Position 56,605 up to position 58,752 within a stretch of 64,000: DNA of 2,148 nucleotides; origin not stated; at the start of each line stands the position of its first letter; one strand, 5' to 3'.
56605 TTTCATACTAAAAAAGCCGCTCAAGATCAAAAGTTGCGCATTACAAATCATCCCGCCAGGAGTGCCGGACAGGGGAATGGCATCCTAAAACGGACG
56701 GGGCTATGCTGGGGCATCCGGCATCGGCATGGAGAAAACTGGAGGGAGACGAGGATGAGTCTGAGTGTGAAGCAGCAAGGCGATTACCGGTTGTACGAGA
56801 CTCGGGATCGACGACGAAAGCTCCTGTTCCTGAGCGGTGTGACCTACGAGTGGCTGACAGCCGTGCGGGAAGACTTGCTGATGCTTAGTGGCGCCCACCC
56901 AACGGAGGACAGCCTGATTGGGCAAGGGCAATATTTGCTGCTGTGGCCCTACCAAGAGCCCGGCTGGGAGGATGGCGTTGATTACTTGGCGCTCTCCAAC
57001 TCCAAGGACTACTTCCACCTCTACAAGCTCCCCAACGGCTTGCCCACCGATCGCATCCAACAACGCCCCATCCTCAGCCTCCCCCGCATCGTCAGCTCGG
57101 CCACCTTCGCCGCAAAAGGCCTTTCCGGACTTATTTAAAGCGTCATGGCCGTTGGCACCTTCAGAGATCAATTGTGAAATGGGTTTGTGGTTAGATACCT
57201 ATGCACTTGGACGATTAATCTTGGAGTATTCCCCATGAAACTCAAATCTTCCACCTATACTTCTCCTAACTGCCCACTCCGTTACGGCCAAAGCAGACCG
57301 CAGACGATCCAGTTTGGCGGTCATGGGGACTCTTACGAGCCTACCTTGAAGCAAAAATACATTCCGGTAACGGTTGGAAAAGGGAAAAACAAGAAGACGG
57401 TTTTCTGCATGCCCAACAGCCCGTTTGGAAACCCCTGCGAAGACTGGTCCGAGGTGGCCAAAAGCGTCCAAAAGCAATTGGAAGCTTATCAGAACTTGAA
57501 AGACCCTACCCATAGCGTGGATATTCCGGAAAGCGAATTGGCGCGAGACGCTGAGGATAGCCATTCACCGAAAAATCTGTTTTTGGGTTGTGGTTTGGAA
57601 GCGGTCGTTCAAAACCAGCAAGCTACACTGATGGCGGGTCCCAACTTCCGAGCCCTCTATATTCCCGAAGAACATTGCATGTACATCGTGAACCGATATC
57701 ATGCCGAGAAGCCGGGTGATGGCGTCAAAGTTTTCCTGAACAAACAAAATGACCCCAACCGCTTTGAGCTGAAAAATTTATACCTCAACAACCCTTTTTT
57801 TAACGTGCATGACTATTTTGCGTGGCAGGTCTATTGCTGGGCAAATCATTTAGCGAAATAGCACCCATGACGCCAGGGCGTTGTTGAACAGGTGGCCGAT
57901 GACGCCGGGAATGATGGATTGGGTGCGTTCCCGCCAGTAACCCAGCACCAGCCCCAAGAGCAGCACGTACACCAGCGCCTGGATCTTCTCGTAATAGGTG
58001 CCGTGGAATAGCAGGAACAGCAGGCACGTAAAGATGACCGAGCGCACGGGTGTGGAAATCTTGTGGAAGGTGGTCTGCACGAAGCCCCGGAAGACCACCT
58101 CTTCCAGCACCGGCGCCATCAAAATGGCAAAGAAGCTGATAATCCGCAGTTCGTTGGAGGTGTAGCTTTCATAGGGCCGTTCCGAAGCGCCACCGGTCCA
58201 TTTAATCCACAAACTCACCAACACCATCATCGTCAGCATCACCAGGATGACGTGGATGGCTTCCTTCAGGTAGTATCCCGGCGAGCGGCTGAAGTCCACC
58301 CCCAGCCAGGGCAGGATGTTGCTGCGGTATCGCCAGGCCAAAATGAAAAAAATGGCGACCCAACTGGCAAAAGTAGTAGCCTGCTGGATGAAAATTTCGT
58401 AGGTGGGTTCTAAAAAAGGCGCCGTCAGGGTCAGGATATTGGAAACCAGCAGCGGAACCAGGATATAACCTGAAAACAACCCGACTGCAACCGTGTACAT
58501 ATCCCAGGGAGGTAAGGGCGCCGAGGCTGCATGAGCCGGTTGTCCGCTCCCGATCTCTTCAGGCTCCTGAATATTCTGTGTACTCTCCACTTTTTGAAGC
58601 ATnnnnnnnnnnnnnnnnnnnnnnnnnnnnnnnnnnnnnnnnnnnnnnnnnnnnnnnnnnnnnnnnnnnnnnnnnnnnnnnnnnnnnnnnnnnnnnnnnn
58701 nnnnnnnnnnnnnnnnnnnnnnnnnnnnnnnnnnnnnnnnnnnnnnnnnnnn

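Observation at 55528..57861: Tandem paralogue pair plus two ORFans immediately downstream of flgE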

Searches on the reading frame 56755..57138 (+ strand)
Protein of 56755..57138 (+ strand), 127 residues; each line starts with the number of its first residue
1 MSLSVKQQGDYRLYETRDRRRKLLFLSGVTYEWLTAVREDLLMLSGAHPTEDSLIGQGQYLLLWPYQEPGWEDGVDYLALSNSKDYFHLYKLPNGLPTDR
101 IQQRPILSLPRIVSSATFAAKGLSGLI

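Call 7: search_protein_families(library=pfam, proteins=[window:56755-57138:+], max_evalue=1)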
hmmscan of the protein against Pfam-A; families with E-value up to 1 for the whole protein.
window:56755-57138:+ (127 aa): 0 families

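Call 8: search_protein_families(library=ncbifam, proteins=[window:56755-57138:+], max_evalue=1)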
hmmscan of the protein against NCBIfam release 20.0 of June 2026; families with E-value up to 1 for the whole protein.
window:56755-57138:+ (127 aa): 0 families

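Call 19: search_protein_families(library=padloc, proteins=[window:56755-57138:+], max_evalue=1)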
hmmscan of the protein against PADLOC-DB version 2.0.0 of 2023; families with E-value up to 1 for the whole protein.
window:56755-57138:+ (127 aa): 0 families

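Call 20: search_protein_families(library=phrogs, proteins=[window:56755-57138:+], max_evalue=1)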
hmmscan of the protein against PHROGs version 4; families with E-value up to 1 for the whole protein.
window:56755-57138:+ (127 aa): 0 families

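Call 30: find_homologous_proteins(query=window:56755-57138:+, max_evalue=0.01)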
Query window:56755-57138:+ (127 aa): 2 proteins with E <= 0.01 among 13 candidates.
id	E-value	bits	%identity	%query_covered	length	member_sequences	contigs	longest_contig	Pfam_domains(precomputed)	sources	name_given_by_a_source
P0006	3.0e-71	255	91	100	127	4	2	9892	-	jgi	jgi:hypothetical protein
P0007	7.2e-65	235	84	100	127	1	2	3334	-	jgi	jgi:hypothetical protein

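Call 32: find_encoding_contigs(protein=P0007, flank=6000, max_places=6)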
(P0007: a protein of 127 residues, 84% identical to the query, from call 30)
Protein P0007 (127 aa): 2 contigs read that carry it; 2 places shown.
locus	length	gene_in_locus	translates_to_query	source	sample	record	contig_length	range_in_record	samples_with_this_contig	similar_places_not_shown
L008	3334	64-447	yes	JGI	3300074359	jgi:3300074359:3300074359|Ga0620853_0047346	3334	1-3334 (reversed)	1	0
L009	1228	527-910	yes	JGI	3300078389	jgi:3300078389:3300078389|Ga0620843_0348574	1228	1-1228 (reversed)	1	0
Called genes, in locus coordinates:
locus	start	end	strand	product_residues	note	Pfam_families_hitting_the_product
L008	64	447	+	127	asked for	-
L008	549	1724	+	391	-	-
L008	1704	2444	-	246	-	PF02517:Rce1-like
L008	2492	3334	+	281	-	?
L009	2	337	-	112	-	?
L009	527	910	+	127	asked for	-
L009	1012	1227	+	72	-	?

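Call 58: search_protein_families(library=pfam, proteins=[L008:549-1721:+, P0006, P0007], max_evalue=5)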
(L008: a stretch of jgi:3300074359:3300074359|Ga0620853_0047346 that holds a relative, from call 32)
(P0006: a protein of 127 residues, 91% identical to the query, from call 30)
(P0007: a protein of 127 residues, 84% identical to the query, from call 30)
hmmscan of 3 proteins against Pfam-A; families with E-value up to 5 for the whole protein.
L008:549-1721:+ (391 aa): 0 families

P0006 (127 aa): 0 families

P0007 (127 aa): 0 families

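Call 78: list_cluster_members(proteins=[P0006, P0007, P0003, window:56755-57135:+, P0001, P0002])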
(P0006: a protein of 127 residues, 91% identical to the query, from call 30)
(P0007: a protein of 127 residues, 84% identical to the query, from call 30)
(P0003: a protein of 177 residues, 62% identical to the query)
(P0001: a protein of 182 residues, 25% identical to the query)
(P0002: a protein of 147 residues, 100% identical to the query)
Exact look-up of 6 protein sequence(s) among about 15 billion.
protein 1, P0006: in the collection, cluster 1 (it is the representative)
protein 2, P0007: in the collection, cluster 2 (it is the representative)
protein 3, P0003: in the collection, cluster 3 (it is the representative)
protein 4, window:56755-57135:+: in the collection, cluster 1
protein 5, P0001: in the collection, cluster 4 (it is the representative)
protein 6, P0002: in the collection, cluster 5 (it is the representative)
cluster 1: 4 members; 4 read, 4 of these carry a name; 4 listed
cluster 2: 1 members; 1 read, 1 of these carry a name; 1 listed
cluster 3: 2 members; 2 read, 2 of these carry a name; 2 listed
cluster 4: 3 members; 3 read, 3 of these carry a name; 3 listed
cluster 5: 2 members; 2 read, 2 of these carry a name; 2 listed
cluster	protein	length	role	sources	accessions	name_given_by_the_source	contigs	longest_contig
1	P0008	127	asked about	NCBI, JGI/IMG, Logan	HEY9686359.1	MAG TPA: hypothetical protein V6C52_05230 [Coleofasciculaceae cyanobacterium] | hypothetical protein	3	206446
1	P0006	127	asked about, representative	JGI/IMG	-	hypothetical protein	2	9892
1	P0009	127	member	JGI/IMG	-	hypothetical protein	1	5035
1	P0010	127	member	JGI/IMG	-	hypothetical protein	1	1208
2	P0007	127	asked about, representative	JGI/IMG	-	hypothetical protein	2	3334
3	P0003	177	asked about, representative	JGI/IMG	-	hypothetical protein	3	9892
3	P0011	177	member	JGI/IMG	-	hypothetical protein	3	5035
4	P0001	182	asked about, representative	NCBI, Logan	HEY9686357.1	MAG TPA: hypothetical protein V6C52_05220 [Coleofasciculaceae cyanobacterium]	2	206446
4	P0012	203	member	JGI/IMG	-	hypothetical protein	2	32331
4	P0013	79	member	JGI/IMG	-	hypothetical protein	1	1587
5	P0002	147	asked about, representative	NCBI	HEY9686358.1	MAG TPA: hypothetical protein V6C52_05225 [Coleofasciculaceae cyanobacterium]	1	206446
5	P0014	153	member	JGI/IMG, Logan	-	hypothetical protein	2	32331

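Call 79: find_encoding_contigs(protein=P0009, flank=6000)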
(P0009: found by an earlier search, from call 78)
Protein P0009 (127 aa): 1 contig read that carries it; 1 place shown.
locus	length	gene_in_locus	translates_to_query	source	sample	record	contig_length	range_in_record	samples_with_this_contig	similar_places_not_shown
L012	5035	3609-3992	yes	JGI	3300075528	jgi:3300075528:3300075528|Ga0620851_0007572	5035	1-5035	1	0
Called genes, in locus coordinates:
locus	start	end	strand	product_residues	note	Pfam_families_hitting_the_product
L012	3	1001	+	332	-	?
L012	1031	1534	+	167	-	PF03963:FlgD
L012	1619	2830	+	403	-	PF00460:Flg_bb_rod, PF22692:LlgE_F_G_D1, PF06429:Flg_bbr_C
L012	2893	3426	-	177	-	-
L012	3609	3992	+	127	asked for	-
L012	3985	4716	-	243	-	PF02517:Rce1-like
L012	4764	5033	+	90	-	?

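Call 80: find_encoding_contigs(protein=P0010, flank=6000)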
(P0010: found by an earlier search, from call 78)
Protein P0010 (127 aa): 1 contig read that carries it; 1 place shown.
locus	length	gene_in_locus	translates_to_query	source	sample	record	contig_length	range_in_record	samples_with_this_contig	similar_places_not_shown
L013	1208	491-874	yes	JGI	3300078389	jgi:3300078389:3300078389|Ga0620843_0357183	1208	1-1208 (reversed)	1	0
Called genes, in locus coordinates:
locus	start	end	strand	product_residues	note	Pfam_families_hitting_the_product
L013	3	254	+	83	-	?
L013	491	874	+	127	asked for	-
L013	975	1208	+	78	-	?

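Call 81: find_encoding_contigs(protein=P0013, flank=6000)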
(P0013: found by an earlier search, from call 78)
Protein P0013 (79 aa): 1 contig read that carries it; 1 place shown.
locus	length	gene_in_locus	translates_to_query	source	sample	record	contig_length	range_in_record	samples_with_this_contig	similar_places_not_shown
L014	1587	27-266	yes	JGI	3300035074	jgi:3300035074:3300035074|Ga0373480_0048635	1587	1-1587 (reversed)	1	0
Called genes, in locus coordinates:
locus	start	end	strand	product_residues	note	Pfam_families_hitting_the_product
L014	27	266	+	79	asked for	-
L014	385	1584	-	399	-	PF00460:Flg_bb_rod, PF22692:LlgE_F_G_D1, PF06429:Flg_bbr_C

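Call 86: search_solved_structures(query=A7, max_evalue=10)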
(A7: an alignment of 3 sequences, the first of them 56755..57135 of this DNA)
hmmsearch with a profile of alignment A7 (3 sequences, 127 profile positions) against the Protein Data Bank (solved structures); distinct sequences matched with E-value up to 10: 1.
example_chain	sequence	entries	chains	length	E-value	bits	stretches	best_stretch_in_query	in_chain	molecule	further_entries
9flp_A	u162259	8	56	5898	0.13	15.3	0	25-63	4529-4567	The grappling hook protein A in the bacterium Aureispira sp. CCB-QB1 | The grappling hook protein A (GhpA) in the bacterium Aureispira sp. CCB-QB1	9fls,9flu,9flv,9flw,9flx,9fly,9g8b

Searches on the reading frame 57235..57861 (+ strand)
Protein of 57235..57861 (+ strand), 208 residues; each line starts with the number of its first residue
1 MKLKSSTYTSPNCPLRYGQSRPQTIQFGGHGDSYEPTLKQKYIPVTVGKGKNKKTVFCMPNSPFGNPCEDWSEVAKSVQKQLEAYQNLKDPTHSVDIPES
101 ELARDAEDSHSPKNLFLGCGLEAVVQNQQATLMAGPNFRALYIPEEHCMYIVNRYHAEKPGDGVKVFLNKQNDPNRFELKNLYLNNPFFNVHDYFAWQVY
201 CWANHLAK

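Call 7: search_protein_families(library=pfam, proteins=[window:57235-57861:+], max_evalue=1)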
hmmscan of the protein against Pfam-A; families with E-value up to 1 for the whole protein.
window:57235-57861:+ (208 aa): 0 families

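Call 8: search_protein_families(library=ncbifam, proteins=[window:57235-57861:+], max_evalue=1)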
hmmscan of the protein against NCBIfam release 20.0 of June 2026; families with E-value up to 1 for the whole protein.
window:57235-57861:+ (208 aa): 0 families

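Call 19: search_protein_families(library=padloc, proteins=[window:57235-57861:+], max_evalue=1)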
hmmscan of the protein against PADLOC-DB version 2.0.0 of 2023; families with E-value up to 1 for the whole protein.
window:57235-57861:+ (208 aa): 0 families

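Call 20: search_protein_families(library=phrogs, proteins=[window:57235-57861:+], max_evalue=1)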
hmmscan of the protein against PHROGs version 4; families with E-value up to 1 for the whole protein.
window:57235-57861:+ (208 aa): 0 families

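Call 23: find_homologous_proteins(query=window:57235-57861:+, max_evalue=0.01)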
Query window:57235-57861:+ (208 aa): 1 proteins with E <= 0.01 among 36 candidates.
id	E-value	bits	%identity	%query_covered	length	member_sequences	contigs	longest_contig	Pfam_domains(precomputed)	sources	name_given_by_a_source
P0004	1.0e-143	495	100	100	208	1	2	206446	-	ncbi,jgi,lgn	ncbi:MAG TPA: hypothetical protein V6C52_05235 [Coleofasciculaceae cyanobacterium]|jgi:hypothetical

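Call 27: find_encoding_contigs(protein=P0004, flank=6000, max_places=6)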
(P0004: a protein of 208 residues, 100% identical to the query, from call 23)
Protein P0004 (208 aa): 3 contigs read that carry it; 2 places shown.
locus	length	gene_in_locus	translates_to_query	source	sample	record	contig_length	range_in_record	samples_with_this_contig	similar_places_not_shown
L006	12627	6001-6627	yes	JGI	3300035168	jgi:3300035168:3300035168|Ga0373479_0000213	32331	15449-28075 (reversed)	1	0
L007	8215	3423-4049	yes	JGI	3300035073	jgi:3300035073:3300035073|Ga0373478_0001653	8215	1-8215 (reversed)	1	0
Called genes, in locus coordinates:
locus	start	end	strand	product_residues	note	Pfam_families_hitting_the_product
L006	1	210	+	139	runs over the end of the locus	PF02050:FliJ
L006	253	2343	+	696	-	PF02120:Flg_hook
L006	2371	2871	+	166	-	PF03963:FlgD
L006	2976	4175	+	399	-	PF00460:Flg_bb_rod, PF22692:LlgE_F_G_D1, PF06429:Flg_bbr_C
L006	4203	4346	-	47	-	-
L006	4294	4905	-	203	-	-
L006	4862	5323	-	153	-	-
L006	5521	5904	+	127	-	-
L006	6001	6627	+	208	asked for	-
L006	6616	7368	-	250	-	PF02517:Rce1-like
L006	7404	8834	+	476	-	PF02470:MlaD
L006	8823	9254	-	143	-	PF00636:Ribonuclease_3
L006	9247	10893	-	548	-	PF00133:tRNA-synt_1 (faint), PF01406:tRNA-synt_1e, PF09334:tRNA-synt_1g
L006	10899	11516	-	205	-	PF01066:CDP-OH_P_transf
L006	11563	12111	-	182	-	-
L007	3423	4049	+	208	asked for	-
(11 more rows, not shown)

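Call 53: find_related_loci(query=A3, collection=metagenome_contigs, flank=6000)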
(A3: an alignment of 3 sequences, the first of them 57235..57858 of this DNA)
Query A3 (208 aa) in metagenome_contigs; peptide patterns used: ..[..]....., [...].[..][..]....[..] (x = any residue, [..] = any of these).
164 stretches matched a pattern, but none encodes a relative of the query by tblastn (E <= 1e-3).

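Call 54: find_related_loci(query=A3, collection=viral_contigs, flank=5000)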
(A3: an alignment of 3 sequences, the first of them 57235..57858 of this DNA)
Query A3 (208 aa) in viral_contigs; peptide patterns used: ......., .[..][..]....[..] (x = any residue, [..] = any of these).
27 stretches matched a pattern, but none encodes a relative of the query by tblastn (E <= 1e-3).

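Call 57: search_solved_structures(query=A3, max_evalue=10)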
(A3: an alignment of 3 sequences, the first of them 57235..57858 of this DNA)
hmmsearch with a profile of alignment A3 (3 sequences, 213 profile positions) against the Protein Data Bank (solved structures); distinct sequences matched with E-value up to 10: 0.

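Call 66: predict_structure(protein=window:57235-57858:+)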
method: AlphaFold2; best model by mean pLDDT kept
length: 208 residues; sequences in the alignment: 1
mean_pLDDT: 34.4   pTM: 0.22
mean pLDDT of the five models: 34.4, 30.2, 29.9, 29.7, 27.2
residues with pLDDT >= 90: 0; 70-90: 2; 50-70: 14; < 50: 192
segments of 3 or more residues with pLDDT < 50: 1-44, 55-57, 60-65, 70-208
pLDDT, mean of each block of 10 residues (from residue 1): 28 27 26 34 57 54 48 40 33 29 30 26 28 31 36 35 32 33 32 32 31
secondary structure, 60 per line:
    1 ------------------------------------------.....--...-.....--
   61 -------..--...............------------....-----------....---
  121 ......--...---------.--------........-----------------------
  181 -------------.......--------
elements in order: E43-47 E54-58 H72-86 H99-102 E114-117 E121-126 E129-131 E150-157 E194-200

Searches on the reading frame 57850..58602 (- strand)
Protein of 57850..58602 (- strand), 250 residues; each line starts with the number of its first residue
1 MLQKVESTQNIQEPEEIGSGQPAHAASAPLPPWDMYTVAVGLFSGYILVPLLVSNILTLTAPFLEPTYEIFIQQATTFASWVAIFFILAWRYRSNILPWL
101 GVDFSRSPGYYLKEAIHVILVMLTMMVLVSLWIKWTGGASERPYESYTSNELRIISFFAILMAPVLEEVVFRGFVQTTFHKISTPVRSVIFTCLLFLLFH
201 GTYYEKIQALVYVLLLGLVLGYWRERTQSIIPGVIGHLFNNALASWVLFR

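Call 7: search_protein_families(library=pfam, proteins=[window:57850-58602:-], max_evalue=1)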
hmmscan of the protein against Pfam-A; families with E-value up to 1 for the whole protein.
window:57850-58602:- (250 aa): 2 families
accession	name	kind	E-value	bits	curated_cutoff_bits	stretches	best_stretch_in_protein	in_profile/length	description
PF02517.21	Rce1-like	-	3.5e-19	69.3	22.4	1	154-243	6-93/93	Type II CAAX prenyl endopeptidase Rce1-like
PF04973.17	NMN_transporter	-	0.036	14.5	27.3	1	31-135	77-173/175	Nicotinamide mononucleotide transporter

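Call 45: find_related_loci(query=window:57850-58602:-, collection=genome_contigs, flank=10000)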
Query window:57850-58602:- (250 aa) in genome_contigs; peptide patterns used: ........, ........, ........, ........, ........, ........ (x = any residue, [..] = any of these).
48 stretches matched a pattern; 2 encode a relative of the query (tblastn E <= 1e-3); 2 distinct loci.
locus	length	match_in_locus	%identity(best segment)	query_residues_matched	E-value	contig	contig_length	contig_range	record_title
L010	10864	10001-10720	63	9-249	3e-107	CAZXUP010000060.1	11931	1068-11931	MAG TPA_asm: uncultured Vampirovibrionales bacterium isolate SRP344714_co2_442 genome assembly, contig: NODE_14041_lengt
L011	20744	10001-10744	52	1-248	5e-76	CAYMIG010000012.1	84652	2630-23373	MAG TPA_asm: uncultured Vampirovibrionales bacterium isolate SRP290908_co2_77 genome assembly, contig: NODE_277_length_8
